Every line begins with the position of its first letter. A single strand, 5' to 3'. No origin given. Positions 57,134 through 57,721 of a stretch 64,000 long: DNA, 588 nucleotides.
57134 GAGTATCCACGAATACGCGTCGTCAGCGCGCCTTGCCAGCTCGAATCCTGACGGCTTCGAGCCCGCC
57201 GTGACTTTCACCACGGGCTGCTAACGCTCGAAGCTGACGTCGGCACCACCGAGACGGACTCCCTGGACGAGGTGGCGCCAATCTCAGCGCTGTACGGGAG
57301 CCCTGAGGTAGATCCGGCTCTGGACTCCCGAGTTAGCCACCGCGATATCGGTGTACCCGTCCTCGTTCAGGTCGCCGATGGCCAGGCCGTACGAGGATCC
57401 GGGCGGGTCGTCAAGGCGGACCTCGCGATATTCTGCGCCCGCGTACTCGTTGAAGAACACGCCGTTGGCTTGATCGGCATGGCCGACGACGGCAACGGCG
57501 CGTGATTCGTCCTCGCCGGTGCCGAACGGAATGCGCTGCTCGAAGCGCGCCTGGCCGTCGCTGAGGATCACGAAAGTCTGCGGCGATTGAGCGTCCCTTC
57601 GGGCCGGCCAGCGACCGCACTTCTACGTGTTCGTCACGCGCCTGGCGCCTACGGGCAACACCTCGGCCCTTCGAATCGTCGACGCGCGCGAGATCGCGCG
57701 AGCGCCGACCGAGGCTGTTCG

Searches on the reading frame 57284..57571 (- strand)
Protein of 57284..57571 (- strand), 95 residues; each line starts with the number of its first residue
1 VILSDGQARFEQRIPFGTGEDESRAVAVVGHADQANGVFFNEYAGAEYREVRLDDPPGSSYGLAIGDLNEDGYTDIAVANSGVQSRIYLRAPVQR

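Call 15: search_protein_families(library=pfam, proteins=[window:57284-57571:-], max_evalue=0.01)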
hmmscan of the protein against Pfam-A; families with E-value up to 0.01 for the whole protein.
window:57284-57571:- (95 aa): 2 families
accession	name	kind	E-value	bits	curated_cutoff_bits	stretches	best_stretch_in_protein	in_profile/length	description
PF01839.29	FG-GAP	-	5.9e-07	29.7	22.1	1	61-88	3-35/37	FG-GAP repeat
PF13517.12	FG-GAP_3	-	0.00019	22.4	26.9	1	32-78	14-61/61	FG-GAP-like repeat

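Call 67: search_protein_representatives(protein=window:57284-57571:-)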
Query: 95 residues. Proteins with E-value up to 0.001 (for the whole library): 15901; up to 1e-10: 2368; up to 1e-30: 74. The best 150 are listed.
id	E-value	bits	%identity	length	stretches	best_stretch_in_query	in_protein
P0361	2.1e-91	316.1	50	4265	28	51-83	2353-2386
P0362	2.4e-72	255.1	52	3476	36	60-90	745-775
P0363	3.0e-63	226.1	48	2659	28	58-84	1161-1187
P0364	4.9e-61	219.0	49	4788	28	38-85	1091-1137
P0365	5.6e-56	202.8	100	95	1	1-95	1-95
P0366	1.2e-53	195.4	52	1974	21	54-89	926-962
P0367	1.7e-52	191.7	53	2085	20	59-85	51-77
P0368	2.3e-52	191.3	50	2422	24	51-90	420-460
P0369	3.4e-48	177.9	45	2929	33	59-85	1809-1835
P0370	5.4e-48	177.3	50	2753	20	51-85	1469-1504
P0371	1.6e-47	175.7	49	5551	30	45-88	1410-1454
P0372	2.5e-47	175.1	47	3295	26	59-88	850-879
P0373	4.0e-46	171.3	41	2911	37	21-83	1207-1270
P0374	5.0e-46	171.0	42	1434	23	25-87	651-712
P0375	4.4e-45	168.0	40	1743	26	59-84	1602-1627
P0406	4.1e-33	129.6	47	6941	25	59-90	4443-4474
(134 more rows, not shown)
